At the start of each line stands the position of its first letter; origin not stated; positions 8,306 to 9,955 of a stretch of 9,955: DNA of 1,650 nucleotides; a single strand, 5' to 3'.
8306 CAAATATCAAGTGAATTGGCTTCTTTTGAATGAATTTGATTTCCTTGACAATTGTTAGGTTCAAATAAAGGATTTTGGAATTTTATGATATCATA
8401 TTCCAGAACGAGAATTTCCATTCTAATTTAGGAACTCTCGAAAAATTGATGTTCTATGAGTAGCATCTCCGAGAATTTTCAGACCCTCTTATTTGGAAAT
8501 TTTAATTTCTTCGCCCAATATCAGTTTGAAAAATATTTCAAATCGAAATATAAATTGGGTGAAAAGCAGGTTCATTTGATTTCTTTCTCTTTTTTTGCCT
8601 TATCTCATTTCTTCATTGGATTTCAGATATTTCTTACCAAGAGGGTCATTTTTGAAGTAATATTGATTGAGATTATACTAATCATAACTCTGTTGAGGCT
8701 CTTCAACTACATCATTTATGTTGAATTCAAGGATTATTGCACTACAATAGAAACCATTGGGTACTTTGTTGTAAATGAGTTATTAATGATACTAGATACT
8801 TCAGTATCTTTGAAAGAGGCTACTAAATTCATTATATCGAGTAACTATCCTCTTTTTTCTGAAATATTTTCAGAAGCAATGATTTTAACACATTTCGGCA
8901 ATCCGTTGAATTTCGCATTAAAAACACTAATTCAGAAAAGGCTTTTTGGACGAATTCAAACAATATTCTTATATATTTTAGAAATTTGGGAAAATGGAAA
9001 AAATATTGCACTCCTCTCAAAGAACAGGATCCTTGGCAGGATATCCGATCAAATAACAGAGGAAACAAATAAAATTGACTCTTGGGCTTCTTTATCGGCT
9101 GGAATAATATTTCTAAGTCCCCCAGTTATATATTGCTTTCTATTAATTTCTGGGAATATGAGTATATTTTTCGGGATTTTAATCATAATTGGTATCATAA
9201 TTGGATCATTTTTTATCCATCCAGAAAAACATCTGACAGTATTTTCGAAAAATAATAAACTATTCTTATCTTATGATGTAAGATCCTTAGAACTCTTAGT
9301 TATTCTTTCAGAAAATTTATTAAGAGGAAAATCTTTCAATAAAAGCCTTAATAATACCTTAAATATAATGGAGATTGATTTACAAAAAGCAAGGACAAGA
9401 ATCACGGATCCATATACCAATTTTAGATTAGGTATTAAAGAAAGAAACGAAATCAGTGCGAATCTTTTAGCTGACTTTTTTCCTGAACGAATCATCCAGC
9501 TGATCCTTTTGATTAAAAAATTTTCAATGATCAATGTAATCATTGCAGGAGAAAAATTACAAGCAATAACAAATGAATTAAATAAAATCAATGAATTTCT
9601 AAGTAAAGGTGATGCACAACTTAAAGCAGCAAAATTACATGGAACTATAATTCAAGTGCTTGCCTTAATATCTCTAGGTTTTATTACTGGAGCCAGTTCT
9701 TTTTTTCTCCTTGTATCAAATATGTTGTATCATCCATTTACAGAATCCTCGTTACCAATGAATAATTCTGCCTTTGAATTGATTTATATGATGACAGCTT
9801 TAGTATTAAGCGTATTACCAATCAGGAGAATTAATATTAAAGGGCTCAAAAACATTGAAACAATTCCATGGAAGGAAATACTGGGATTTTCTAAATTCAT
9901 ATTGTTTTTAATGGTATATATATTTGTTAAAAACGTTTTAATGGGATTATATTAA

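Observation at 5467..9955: Pilin-less, divergently organised type IV filament-like module (CxxC protein, FlaI-type ATPase, small membrane ORFs, opposite a double-T2SSF platform)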

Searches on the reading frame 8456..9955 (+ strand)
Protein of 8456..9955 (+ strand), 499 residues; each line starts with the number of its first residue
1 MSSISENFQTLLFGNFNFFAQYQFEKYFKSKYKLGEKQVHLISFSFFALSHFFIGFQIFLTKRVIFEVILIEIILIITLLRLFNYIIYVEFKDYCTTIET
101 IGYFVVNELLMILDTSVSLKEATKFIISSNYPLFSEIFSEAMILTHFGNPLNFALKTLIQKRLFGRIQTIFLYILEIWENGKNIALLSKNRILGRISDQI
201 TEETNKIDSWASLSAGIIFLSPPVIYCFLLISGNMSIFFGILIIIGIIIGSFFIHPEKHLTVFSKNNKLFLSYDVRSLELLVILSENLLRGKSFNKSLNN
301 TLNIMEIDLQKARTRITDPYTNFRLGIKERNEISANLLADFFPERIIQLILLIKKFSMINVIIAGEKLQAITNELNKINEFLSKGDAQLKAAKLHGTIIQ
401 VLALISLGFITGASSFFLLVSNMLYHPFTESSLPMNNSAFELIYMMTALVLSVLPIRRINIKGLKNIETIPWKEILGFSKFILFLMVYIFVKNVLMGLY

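Call 3: search_protein_families(library=pfam, proteins=[window:8456-9955:+], max_evalue=1)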
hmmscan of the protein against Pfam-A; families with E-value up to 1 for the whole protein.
window:8456-9955:+ (499 aa): 1 family
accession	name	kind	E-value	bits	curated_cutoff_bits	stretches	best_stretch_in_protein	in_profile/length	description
PF02251.23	PA28_N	-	0.095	13.2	21.2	1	336-356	20-40/61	Proteasome activator PA28, N-terminal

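Call 4: search_protein_families(library=ncbifam, proteins=[window:8456-9955:+], max_evalue=1)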
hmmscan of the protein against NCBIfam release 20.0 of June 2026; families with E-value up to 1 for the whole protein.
window:8456-9955:+ (499 aa): 0 families

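Call 5: find_encoding_contigs(protein=window:8456-9952:+, flank=10000, max_places=6)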
Protein window:8456-9952:+ (499 aa): no gene with exactly this product is on record in the collection.

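Call 7: find_homologous_proteins(query=window:8456-9952:+, max_evalue=0.001)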
Query window:8456-9952:+ (499 aa): 37 proteins with E <= 0.001 among 8000 candidates.
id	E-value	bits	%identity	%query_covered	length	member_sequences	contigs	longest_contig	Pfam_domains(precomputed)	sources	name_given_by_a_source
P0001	0.0e+0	1014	96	100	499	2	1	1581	-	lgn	-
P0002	2.2e-275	932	88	100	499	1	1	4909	-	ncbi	ncbi:MAG: hypothetical protein ACFFFH_19950 [Candidatus Thorarchaeota archaeon]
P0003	2.7e-262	889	83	100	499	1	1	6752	-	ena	-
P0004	6.4e-236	802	85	88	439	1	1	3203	-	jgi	jgi:hypothetical protein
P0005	2.6e-229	780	74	100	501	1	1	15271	-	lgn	-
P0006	2.1e-228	777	74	99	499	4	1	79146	-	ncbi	-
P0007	9.4e-226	769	73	100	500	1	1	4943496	-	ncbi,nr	ncbi:MAG: hypothetical protein JSW11_13185 [Candidatus Heimdallarchaeota archaeon]|nr:MAG: hypotheti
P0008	1.1e-221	755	72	100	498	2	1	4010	-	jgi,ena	-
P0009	7.2e-208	710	68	98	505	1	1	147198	-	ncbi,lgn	ncbi:MAG: hypothetical protein ACFFB5_17425 [Promethearchaeota archaeon]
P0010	3.2e-207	708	68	99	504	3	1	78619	-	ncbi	ncbi:MAG: hypothetical protein ACXADY_03040 [Candidatus Hodarchaeales archaeon]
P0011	7.6e-204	696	72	92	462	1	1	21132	-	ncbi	ncbi:MAG: hypothetical protein ACFFC6_07020 [Promethearchaeota archaeon]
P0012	2.0e-202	692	67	98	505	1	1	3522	-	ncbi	ncbi:MAG: hypothetical protein ACFFDN_37660 [Candidatus Hodarchaeota archaeon]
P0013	4.4e-193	661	70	88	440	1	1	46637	-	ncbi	ncbi:MAG: hypothetical protein ACFFAE_01710 [Candidatus Hodarchaeota archaeon]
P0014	2.1e-186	639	64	98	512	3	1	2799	-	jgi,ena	-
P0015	1.4e-179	616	62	98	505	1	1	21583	-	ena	-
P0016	7.5e-175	601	61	98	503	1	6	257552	-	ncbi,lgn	ncbi:MAG: hypothetical protein ACFFB2_10810 [Promethearchaeota archaeon]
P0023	1.6e-143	498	53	99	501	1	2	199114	-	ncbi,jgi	ncbi:MAG: hypothetical protein ACXAC8_01885 [Candidatus Hodarchaeales archaeon]|jgi:hypothetical pro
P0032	2.6e-98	349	41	97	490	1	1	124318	-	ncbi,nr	ncbi:hypothetical protein CEE45_03090 [Candidatus Heimdallarchaeota archaeon B3_Heim]|nr:MAG: hypoth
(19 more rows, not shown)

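Call 9: find_encoding_contigs(protein=P0007, flank=10000, max_places=2)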
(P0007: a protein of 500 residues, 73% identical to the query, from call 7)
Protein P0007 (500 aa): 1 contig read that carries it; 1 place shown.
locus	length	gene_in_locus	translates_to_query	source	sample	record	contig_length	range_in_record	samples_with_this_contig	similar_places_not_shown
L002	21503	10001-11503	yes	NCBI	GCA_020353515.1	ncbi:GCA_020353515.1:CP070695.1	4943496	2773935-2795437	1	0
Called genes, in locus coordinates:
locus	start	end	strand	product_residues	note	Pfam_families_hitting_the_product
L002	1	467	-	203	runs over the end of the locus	PF14382:ECR1_N (weak)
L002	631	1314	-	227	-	PF05175:MTS, PF13649:Methyltransf_25 (weak)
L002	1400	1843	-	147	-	PF00164:Ribosom_S12_S23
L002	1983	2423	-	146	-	PF07650:KH_2, PF13083:KH_KhpA-B (faint), PF00013:KH_1 (faint), PF26594:KH_NusA_2nd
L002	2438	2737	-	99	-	PF01248:Ribosomal_L7Ae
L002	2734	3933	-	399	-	PF04998:RNA_pol_Rpb1_5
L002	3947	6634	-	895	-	PF04997:RNA_pol_Rpb1_1, PF00623:RNA_pol_Rpb1_2, PF04983:RNA_pol_Rpb1_3, PF05000:RNA_pol_Rpb1_4, PF04998:RNA_pol_Rpb1_5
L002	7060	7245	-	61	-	-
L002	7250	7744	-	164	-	-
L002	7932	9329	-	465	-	PF00437:T2SSE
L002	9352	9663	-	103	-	-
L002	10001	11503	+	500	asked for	-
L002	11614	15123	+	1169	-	-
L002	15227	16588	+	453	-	-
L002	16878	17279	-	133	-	PF00380:Ribosomal_S9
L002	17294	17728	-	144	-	PF00572:Ribosomal_L13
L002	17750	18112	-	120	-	PF17135:Ribosomal_L18, PF00828:Ribosomal_L27A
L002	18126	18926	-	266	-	PF01193:RNA_pol_L, PF01000:RNA_pol_A_bac, PF12838:Fer4_7 (faint), PF13237:Fer4_10 (weak), PF00037:Fer4 (weak), PF13187:Fer4_9 (weak)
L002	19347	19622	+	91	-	-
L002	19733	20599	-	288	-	PF00398:RrnaAD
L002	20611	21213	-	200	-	PF04919:DUF655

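Call 10: find_encoding_contigs(protein=P0006, flank=10000, max_places=2)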
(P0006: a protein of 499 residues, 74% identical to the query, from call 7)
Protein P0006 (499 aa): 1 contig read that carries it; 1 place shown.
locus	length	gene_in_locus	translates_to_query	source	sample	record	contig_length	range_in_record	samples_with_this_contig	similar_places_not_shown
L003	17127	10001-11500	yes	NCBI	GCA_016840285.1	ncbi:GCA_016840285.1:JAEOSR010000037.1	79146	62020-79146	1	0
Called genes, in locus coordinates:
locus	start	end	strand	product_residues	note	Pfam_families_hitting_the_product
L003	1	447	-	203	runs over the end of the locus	PF14382:ECR1_N (weak)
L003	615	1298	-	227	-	PF05175:MTS, PF02475:TRM5-TYW2_MTfase (faint), PF13847:Methyltransf_31 (weak), PF13649:Methyltransf_25 (weak)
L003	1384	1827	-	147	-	PF00164:Ribosom_S12_S23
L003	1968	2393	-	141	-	PF07650:KH_2, PF13083:KH_KhpA-B (faint), PF00013:KH_1 (faint), PF26594:KH_NusA_2nd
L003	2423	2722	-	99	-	PF01248:Ribosomal_L7Ae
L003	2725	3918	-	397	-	PF04998:RNA_pol_Rpb1_5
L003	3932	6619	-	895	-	PF04997:RNA_pol_Rpb1_1, PF00623:RNA_pol_Rpb1_2, PF04983:RNA_pol_Rpb1_3, PF05000:RNA_pol_Rpb1_4, PF04998:RNA_pol_Rpb1_5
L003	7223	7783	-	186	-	-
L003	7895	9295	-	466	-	PF00437:T2SSE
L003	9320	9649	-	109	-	-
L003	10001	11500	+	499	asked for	-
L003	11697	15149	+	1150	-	-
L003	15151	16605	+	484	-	-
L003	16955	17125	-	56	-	?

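Call 15: search_solved_structures(query=A1, max_evalue=10, show_alignments=2)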
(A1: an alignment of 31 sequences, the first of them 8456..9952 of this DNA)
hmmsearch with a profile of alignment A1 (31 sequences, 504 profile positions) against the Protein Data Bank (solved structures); distinct sequences matched with E-value up to 10: 0.

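Call 17: search_protein_families(library=pfam, proteins=[L002:11614-15120:+, L002:15227-16585:+, L002:7250-7771:-, L002:9352-9663:-, L003:11697-15146:+, L003:15151-16602:+], max_evalue=1)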
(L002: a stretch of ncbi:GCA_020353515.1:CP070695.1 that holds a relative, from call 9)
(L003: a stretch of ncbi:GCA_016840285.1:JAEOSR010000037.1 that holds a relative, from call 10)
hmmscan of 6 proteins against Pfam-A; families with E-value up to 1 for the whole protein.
L002:11614-15120:+ (1169 aa): 0 families

L002:15227-16585:+ (453 aa): 0 families

L002:7250-7771:- (173 aa): 5 families
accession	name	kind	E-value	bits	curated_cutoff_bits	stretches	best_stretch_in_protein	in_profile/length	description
PF11085.13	YqhR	-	0.0085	16.5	27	1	44-118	69-142/165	Conserved membrane protein YqhR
PF09622.15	DUF2391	-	0.041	13.7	22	1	48-132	159-244/275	Putative integral membrane protein (DUF2391)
PF18255.9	SAM_DprA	-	0.11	13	26.2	1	58-82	18-42/62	DNA processing protein A sterile alpha motif domain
PF12725.13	DUF3810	-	0.46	10.2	28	1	26-89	7-76/311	Protein of unknown function (DUF3810)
PF06645.18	SPC12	-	0.56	10.8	23.6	0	52-93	16-57/71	Microsomal signal peptidase 12 kDa subunit (SPC12)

L002:9352-9663:- (103 aa): 1 family
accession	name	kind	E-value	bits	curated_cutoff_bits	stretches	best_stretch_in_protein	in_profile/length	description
PF09845.14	OapC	-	0.014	16.1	23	1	5-47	12-56/133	Origin-associated protein OapC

L003:11697-15146:+ (1150 aa): 1 family
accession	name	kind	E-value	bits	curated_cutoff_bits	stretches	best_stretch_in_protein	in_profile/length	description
PF18476.7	PIN_8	-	0.2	12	26.1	1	654-695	10-51/227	PIN like domain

L003:15151-16602:+ (484 aa): 0 families

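Call 22: predict_structure(alignment_id=A1)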
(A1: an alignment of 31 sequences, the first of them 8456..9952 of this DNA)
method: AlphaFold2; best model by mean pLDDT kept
length: 499 residues; sequences in the alignment: 31
mean_pLDDT: 76.7   pTM: 0.65
mean pLDDT of the five models: 76.7, 73.3, 70.4, 69.4, 62.0
residues with pLDDT >= 90: 41; 70-90: 330; 50-70: 96; < 50: 32
segments of 3 or more residues with pLDDT < 50: 264-269, 309-316, 331-333, 457-469
pLDDT, mean of each block of 10 residues (from residue 1): 65 82 85 85 88 85 78 87 86 80 82 81 85 88 89 92 86 80 60 63 66 79 89 84 85 61 48 76 89 85 66 51 57 58 80 83 86 81 74 82 91 84 68 63 88 63 35 72 91 77
secondary structure, 60 per line:
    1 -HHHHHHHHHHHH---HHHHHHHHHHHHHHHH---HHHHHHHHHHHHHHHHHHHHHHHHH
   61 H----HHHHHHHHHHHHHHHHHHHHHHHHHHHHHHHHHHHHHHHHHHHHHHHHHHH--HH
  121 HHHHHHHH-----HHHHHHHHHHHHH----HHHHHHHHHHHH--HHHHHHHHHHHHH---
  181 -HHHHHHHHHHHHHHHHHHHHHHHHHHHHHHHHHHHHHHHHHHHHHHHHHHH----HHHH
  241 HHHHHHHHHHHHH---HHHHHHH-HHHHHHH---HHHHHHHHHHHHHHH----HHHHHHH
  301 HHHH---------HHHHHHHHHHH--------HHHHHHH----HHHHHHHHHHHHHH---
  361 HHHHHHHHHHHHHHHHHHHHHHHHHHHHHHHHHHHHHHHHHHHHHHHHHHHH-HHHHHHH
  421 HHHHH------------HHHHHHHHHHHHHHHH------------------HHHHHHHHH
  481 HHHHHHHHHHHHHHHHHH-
elements in order: H2-13 H17-32 H36-61 H66-116 H119-128 H134-146 H151-162 H165-177 H182-232 H237-253 H257-263 H265-271 H275-289 H294-304 H314-324 H333-339 H344-357 H361-412 H414-425 H438-453 H472-498

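Call 24: search_protein_representatives(alignment_id=A1)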
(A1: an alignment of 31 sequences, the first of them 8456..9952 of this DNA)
Query: 31 sequences, 504 profile positions. Proteins with E-value up to 0.001 (for the whole library): 42; up to 1e-10: 29; up to 1e-30: 21. The best 42 are listed.
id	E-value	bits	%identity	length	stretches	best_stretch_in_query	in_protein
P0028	3.1e-210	715.9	-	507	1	3-503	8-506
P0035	3.2e-194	663.1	-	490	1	10-503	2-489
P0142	1.8e-166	571.5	-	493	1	10-503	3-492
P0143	7.3e-162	556.3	-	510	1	7-502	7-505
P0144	2.4e-152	525.0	-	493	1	9-503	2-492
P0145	4.4e-138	477.9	-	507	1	13-500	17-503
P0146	5.0e-138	477.7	-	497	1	6-501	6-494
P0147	1.2e-132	459.9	-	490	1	30-499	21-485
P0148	1.0e-129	450.3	-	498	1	11-500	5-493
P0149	7.5e-99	348.5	-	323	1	188-503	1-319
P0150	2.4e-83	297.3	-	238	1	239-466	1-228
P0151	9.0e-69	249.2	-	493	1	15-500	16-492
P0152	2.3e-60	221.5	-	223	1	278-501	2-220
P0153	1.7e-56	208.8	-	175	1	1-174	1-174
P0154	2.2e-55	205.1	-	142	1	363-504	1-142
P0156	1.3e-43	166.3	-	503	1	27-495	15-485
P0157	1.4e-39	153.0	-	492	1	23-434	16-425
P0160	1.1e-33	133.5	-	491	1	43-500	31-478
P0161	4.8e-21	91.8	-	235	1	41-245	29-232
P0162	1.6e-19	86.8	-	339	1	169-499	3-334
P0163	1.8e-19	86.6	-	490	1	24-495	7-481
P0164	2.0e-18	83.2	-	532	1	37-428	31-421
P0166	8.2e-16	74.5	-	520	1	46-428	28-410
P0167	4.1e-12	62.4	-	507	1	26-432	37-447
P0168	1.4e-11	60.6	-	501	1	41-474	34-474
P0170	2.4e-07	46.6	-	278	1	29-166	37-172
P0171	1.5e-05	40.7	-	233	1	283-501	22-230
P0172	4.3e-05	39.2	-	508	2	269-447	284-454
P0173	4.8e-05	39.0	-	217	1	62-174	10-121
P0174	6.1e-05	38.7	-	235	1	283-502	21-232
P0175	1.0e-04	37.9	-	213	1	277-461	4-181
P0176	1.9e-04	37.0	-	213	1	282-491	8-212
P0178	4.9e-04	35.7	-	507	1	8-500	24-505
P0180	6.1e-04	35.4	-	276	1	47-234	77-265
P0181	7.7e-04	35.0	-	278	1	30-161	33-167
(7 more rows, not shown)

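Call 26: fold_search(model_id=the predicted structure, library=pdb)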
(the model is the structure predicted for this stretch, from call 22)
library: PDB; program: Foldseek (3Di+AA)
matches with E <= 10: 186; with E <= 0.001: 0
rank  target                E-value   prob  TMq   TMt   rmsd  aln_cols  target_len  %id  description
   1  3jc8_Ca               7.8e-02  0.92  0.20  0.28  14.2       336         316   14  Architectural model of the type IVa pilus machine in a piliated state (released 2016-03-16)
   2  9jro_A                6.7e-01  0.21  0.17  0.21  24.8       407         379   12  Structural Insights into Selective Antagonism of PF04418948 and EP2 Prostaglandin Receptor (released 2025-10-22)
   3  8rln                  7.9e-01  0.09  0.12  0.14  27.2       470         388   11  Crystal structure of human adenosine A2A receptor (construct A2A-PSB2-bRIL) complexed with the partial antagonist LUF583 (released 2024-06-19)
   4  6wgt_A                8.2e-01  0.10  0.13  0.16  26.9       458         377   12  Crystal structure of HTR2A with hallucinogenic agonist (released 2020-09-23)
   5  1qoy                  9.3e-01  0.09  0.12  0.16  21.6       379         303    9  E.coli Hemolysin E (HlyE, ClyA, SheA) (released 2000-01-23)
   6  5uen_B                1.0e+00  0.09  0.12  0.15  27.4       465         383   13  Crystal structure of the human adenosine A1 receptor A1AR-bRIL in complex with the covalent antagonist DU172 at 3.2A r (released 2017-03-01)
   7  5k2c                  1.2e+00  0.12  0.15  0.18  26.5       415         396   12  1.9 angstrom A2a adenosine receptor structure with sulfur SAD phasing and phase extension using XFEL data (released 2016-09-21)
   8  9a69_B                1.2e+00  0.09  0.11  0.09  57.3       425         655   12  Integrative model of MCPB-MCPC by crosslinking MS and deep learning (released 2024-09-18)
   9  4pho_C                1.4e+00  0.14  0.14  0.21  18.1       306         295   12  ClyA CC6/264 ox (2-303) (released 2014-09-24)
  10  5uvi                  1.4e+00  0.08  0.13  0.16  27.7       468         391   10  Serial Millisecond Crystallography of Membrane and Soluble Protein Micro-crystals using Synchrotron Radiation (released 2017-05-24)
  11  4phq_C                1.5e+00  0.09  0.13  0.18  21.7       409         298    9  ClyA CC6/264 ox (6-303) (released 2014-09-24)
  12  5k2b                  1.5e+00  0.07  0.11  0.13  25.8       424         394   12  2.5 angstrom A2a adenosine receptor structure with MR phasing using XFEL data (released 2016-09-21)
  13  6h2f_B                1.6e+00  0.10  0.13  0.17  39.7       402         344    8  Structure of the pre-pore AhlB of the tripartite alpha-pore forming toxin, AHL, from Aeromonas hydrophila. (released 2019-07-10)
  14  4pho_A                1.6e+00  0.09  0.13  0.18  21.1       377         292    9  ClyA CC6/264 ox (2-303) (released 2014-09-24)
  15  9vrc                  1.6e+00  0.05  0.09  0.07  29.7       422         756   10  Cryo-EM structure of Oryza sativa multidrug resistance protein 5 (MRP5) (released 2026-04-01)
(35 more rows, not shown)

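Call 28: search_protein_families(library=pfam, alignment_id=A2, max_evalue=0.01)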
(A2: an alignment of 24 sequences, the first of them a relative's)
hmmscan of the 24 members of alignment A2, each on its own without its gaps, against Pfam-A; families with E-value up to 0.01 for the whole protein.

A. member 1, P0151 (493 aa): 2 families
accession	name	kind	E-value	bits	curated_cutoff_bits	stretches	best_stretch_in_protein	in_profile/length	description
PF00482.28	T2SSF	-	0.00023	21.5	25.2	1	111-230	2-118/125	Type II secretion system (T2SS), protein F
PF07695.17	7TMR-DISM_7TM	-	0.0014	19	29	1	401-489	88-173/205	7TM diverse intracellular signalling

B. families by the number of members that match (of 24 scanned): 18 families
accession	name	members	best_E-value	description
PF00482.28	T2SSF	7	8.8e-13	Type II secretion system (T2SS), protein F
PF20990.2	DUF2207_C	2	0.00072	Predicted membrane protein (DUF2207) C-terminal domain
PF20641.3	TAF1C_beta-prop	1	1.9e-06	TAF1C, beta-propeller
PF16375.10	DUF4986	1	7.7e-06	Domain of unknown function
PF14203.11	TTRAP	1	1.8e-05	Putative transposon-transfer assisting protein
PF08820.15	DUF1803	1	9.5e-05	Domain of unknown function (DUF1803)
PF08916.16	Phe_ZIP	1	0.00011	Phenylalanine zipper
PF13058.12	DUF3920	1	0.00019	Protein of unknown function (DUF3920)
PF14213.11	DUF4325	1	0.00032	STAS-like domain of unknown function (DUF4325)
PF14680.12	FANCI_HD2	1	0.00038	FANCI helical domain 2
PF14465.12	NFRKB_winged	1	0.00049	NFRKB Winged Helix-like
PF12174.13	RST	1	0.00054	RCD1-SRO-TAF4 (RST) plant domain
PF07695.17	7TMR-DISM_7TM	1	0.0014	7TM diverse intracellular signalling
PF01857.25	RB_B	1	0.0028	Retinoblastoma-associated protein B domain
PF23606.1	HEAT_ULK4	1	0.0029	Serine/threonine-protein kinase ULK4-like, HEAT repeats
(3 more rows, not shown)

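Call 29: search_protein_families(library=pfam, proteins=[P0156, P0157, P0160, P0163, P0164, P0166, P0167, P0168, P0172, P0178], max_evalue=0.01)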
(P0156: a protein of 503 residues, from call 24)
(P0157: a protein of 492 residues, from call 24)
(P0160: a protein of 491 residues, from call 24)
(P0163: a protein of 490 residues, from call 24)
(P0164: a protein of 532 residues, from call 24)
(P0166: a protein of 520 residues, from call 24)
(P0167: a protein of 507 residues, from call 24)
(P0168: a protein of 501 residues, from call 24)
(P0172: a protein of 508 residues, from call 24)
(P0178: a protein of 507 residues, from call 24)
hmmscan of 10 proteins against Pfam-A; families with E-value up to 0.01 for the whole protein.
P0156 (503 aa): 1 family
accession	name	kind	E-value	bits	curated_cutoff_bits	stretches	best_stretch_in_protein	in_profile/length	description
PF00482.28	T2SSF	-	0.00018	21.9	25.2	0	97-152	2-57/125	Type II secretion system (T2SS), protein F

P0157 (492 aa): 0 families

P0160 (491 aa): 0 families

P0163 (490 aa): 1 family
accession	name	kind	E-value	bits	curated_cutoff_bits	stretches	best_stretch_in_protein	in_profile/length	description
PF23606.1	HEAT_ULK4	-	0.0029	17.5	27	0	245-302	43-105/201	Serine/threonine-protein kinase ULK4-like, HEAT repeats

P0164 (532 aa): 0 families

P0166 (520 aa): 0 families

P0167 (507 aa): 2 families
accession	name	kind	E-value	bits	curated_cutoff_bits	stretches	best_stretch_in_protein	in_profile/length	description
PF00482.28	T2SSF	-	0.0001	22.7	25.2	0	131-240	14-123/125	Type II secretion system (T2SS), protein F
PF03631.20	Virul_fac_BrkB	-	0.0062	16.6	33.7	1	413-505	110-213/259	Virulence factor BrkB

P0168 (501 aa): 0 families

P0172 (508 aa): 1 family
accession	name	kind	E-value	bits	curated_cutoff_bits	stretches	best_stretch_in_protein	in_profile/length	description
PF00482.28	T2SSF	-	2.9e-11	43.8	25.2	1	114-232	3-120/125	Type II secretion system (T2SS), protein F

P0178 (507 aa): 0 families

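Call 31: find_encoding_contigs(protein=P0032, flank=10000, max_places=2)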
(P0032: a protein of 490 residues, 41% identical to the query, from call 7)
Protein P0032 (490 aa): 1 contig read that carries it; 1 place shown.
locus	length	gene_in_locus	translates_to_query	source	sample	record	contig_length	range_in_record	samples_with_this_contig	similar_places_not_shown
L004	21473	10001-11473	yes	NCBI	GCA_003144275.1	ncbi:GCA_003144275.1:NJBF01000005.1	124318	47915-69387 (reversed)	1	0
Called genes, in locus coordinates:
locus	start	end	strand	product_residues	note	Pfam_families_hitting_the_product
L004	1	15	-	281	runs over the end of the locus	PF01163:RIO1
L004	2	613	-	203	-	-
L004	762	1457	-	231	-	PF05175:MTS, PF13649:Methyltransf_25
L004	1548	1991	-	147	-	PF00164:Ribosom_S12_S23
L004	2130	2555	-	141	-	PF07650:KH_2, PF13083:KH_KhpA-B (faint), PF00013:KH_1 (faint), PF26594:KH_NusA_2nd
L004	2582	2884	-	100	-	PF01248:Ribosomal_L7Ae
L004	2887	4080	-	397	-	PF04998:RNA_pol_Rpb1_5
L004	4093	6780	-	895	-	PF04997:RNA_pol_Rpb1_1, PF00623:RNA_pol_Rpb1_2, PF04983:RNA_pol_Rpb1_3, PF05000:RNA_pol_Rpb1_4, PF04998:RNA_pol_Rpb1_5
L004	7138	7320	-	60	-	-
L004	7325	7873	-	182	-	-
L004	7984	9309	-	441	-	PF00437:T2SSE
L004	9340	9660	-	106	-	-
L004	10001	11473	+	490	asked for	-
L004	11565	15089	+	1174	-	-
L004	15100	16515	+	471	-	-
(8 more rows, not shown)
